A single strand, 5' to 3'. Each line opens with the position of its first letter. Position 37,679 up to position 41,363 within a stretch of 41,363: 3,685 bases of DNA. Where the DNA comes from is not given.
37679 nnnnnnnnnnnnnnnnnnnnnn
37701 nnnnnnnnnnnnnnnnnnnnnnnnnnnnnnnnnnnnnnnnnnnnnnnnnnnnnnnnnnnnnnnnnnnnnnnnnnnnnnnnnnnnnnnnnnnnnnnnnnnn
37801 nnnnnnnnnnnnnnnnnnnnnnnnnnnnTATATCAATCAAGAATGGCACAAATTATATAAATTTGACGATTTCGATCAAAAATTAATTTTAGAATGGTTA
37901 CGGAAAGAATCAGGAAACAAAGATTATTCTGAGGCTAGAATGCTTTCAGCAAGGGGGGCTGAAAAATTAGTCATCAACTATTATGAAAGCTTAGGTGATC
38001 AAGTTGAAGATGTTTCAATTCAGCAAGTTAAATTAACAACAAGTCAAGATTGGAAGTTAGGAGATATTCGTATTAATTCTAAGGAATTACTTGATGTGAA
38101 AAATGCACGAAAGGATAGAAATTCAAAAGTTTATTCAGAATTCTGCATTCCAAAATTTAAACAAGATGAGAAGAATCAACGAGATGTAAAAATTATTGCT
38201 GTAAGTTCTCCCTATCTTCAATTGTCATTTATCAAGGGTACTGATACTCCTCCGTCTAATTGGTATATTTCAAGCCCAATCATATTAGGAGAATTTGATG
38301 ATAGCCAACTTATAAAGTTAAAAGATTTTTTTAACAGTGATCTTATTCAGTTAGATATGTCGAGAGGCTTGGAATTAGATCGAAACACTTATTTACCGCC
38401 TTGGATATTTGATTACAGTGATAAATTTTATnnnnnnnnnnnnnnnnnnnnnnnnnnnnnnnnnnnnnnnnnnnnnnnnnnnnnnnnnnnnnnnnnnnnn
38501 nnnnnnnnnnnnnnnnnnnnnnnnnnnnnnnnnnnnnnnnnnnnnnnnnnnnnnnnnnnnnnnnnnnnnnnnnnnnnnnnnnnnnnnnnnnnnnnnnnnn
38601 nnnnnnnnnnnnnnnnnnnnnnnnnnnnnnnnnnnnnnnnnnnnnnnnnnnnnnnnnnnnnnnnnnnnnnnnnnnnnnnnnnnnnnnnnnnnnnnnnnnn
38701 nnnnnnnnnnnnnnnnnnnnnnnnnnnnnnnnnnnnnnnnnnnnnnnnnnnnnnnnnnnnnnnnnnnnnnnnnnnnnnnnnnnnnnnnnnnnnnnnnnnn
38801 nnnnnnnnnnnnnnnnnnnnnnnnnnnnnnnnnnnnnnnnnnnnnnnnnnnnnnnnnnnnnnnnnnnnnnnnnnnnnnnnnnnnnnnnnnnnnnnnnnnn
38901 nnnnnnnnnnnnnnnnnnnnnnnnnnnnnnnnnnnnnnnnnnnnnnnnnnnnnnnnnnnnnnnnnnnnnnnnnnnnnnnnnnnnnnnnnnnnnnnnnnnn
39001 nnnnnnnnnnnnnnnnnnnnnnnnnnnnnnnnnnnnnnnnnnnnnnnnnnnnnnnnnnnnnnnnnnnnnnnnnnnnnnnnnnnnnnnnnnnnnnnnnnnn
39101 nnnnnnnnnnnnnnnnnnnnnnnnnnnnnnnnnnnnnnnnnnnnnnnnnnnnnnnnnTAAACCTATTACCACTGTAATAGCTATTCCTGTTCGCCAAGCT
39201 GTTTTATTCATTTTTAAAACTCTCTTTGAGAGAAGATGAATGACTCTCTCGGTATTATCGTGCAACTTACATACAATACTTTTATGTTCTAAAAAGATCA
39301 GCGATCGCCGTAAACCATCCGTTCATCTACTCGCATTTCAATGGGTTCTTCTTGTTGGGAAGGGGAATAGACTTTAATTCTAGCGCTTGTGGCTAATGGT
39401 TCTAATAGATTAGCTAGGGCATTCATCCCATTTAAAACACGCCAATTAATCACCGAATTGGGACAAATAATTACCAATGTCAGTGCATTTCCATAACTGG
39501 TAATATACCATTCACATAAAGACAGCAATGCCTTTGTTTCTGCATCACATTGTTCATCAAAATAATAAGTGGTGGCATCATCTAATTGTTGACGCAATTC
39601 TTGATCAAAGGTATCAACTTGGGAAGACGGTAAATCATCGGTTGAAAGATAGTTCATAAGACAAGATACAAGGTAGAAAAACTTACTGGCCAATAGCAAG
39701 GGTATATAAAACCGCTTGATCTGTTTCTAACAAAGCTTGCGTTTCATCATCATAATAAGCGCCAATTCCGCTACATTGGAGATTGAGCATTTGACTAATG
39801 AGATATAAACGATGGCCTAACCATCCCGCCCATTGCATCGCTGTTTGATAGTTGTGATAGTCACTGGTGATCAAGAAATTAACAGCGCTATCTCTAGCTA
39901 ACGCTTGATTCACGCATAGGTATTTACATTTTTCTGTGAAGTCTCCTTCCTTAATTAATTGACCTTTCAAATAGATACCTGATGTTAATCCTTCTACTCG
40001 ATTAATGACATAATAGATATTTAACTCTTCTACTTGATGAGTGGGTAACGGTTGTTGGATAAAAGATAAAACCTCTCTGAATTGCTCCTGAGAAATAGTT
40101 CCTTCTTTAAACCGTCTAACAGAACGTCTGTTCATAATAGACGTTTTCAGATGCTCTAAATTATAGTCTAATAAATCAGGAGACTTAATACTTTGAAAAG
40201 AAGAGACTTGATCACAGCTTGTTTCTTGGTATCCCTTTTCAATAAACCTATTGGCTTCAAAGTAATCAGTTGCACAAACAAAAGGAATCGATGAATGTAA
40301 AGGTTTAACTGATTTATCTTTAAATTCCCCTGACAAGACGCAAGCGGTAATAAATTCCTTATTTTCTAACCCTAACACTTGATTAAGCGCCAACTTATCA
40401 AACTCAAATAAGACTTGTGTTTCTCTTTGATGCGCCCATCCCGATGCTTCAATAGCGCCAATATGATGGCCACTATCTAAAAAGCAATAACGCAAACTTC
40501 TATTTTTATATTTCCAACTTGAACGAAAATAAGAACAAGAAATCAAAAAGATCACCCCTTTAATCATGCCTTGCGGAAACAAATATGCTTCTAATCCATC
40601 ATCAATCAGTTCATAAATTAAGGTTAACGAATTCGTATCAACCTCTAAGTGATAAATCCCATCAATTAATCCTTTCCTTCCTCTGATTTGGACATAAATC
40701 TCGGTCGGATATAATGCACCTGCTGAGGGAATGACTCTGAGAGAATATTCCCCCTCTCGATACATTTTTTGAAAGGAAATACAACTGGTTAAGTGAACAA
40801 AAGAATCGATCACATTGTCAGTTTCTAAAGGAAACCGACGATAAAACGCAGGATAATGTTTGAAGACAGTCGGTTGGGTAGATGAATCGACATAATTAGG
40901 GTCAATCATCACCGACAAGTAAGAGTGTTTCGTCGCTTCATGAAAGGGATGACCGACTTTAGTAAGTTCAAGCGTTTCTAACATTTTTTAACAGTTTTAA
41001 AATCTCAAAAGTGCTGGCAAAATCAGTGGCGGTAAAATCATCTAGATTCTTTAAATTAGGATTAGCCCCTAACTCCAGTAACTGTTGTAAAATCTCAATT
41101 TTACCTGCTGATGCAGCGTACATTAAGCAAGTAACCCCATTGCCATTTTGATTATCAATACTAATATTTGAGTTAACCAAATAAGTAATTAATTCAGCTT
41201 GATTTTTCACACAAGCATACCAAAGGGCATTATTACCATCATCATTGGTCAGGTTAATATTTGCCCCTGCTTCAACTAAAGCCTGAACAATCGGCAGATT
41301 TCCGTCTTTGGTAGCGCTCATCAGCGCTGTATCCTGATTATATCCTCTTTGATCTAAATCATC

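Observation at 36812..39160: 782-aa ORFan with an embedded PD-(D/E)XK-like core and a terminal Cys cluster, next to a possible IS scar: candidate single-gene nuclease system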

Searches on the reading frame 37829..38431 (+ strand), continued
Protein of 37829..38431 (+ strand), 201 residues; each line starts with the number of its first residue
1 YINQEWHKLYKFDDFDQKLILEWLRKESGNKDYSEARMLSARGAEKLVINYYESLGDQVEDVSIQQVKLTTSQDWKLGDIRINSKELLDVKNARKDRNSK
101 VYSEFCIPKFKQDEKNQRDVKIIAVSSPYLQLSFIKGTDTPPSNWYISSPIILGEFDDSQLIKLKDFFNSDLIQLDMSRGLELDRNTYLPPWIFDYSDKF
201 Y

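Call 84: fold_search(model_id=the predicted structure, library=viral)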
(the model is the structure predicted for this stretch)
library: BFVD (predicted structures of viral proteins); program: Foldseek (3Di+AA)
matches with E <= 10: 148; with E <= 0.001: 8
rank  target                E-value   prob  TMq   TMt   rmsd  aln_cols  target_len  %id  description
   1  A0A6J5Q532            2.6e-05  1.00  0.46  0.49   7.4       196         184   10  Uncharacterized protein [uncultured Caudovirales phage]
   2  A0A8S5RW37            1.1e-04  1.00  0.49  0.31   7.2       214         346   11  Uncharacterized protein [Siphoviridae sp. ctHip2]
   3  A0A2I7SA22            1.7e-04  0.99  0.38  0.38  13.7       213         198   13  (no name in the UniProt tables at hand)
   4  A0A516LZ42            2.5e-04  1.00  0.39  0.44   7.5       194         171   14  (no name in the UniProt tables at hand)
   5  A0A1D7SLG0            3.1e-04  1.00  0.36  0.42   8.7       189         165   13  Uncharacterized protein [Cyanophage S-RIM14]
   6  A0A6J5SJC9            3.7e-04  1.00  0.50  0.60   5.5       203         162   15  Uncharacterized protein [uncultured Caudovirales phage]
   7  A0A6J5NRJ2            4.5e-04  1.00  0.38  0.43   6.7       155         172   10  Restriction endonuclease [uncultured Caudovirales phage]
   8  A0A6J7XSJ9            6.5e-04  1.00  0.41  0.50   7.3       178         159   12  Restriction endonuclease [uncultured Caudovirales phage]
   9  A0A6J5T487            1.3e-03  1.00  0.49  0.54   6.4       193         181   12  Uncharacterized protein [uncultured Caudovirales phage]
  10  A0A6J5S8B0            1.4e-03  0.99  0.42  0.47   7.0       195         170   13  Uncharacterized protein [uncultured Caudovirales phage]
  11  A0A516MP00            1.6e-03  0.99  0.41  0.47  12.2       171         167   14  (no name in the UniProt tables at hand)
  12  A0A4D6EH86            2.3e-03  1.00  0.46  0.39   6.7       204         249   13  Uncharacterized protein [Pandoravirus celtis]
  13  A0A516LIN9            3.0e-03  0.99  0.38  0.46   6.2       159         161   14  (no name in the UniProt tables at hand)
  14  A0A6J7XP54            4.1e-03  0.97  0.38  0.41   7.9       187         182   13  Uncharacterized protein [uncultured Caudovirales phage]
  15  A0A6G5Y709            5.2e-03  0.99  0.45  0.50   6.7       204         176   12  (no name in the UniProt tables at hand)
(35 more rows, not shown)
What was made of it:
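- On PD-(D/E)XK nuclease superfamily: Against BFVD the core gives 8 hits at E<1e-3 (best 2.6e-5, prob 1.00, TM up to 0.50/0.60), including two annotated 'Restriction endonuclease' (call 84).
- The core matches phage 'restriction endonuclease' models (E 2.6e-5 to 6.5e-4, TM up to 0.50/0.60, call 84).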

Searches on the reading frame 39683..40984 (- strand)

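Call 17: search_protein_families(library=pfam, proteins=[window:39683-40984:-], max_evalue=0.001)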
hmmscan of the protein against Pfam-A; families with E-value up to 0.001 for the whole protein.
window:39683-40984:- (433 aa): 1 family
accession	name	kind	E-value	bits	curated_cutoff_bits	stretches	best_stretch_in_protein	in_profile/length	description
PF00881.29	Nitroreductase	-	6.9e-13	49.6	23.5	1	283-432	1-166/167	Nitroreductase family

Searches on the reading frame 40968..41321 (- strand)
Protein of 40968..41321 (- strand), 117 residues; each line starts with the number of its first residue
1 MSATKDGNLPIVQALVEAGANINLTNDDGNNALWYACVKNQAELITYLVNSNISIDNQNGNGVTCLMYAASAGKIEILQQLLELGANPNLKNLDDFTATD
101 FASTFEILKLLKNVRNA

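Call 17: search_protein_families(library=pfam, proteins=[window:40968-41321:-], max_evalue=0.001)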
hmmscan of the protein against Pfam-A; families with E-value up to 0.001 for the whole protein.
window:40968-41321:- (117 aa): 5 families
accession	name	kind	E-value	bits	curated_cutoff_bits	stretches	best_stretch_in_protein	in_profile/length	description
PF13637.12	Ank_4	-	6e-22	77.7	22.7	3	33-81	1-49/50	Ankyrin repeats (many copies)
PF12796.13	Ank_2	-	1.2e-19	71.1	27.3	1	1-92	2-90/90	Ankyrin repeats (3 copies)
PF00023.36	Ank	-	4.1e-19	68.1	21.1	1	61-92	1-32/33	Ankyrin repeat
PF13606.12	Ank_3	-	6.1e-14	51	22.3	1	61-89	1-29/30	Ankyrin repeat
PF13857.12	Ank_5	-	7.5e-14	52.1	27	2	51-94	5-48/56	Ankyrin repeats (many copies)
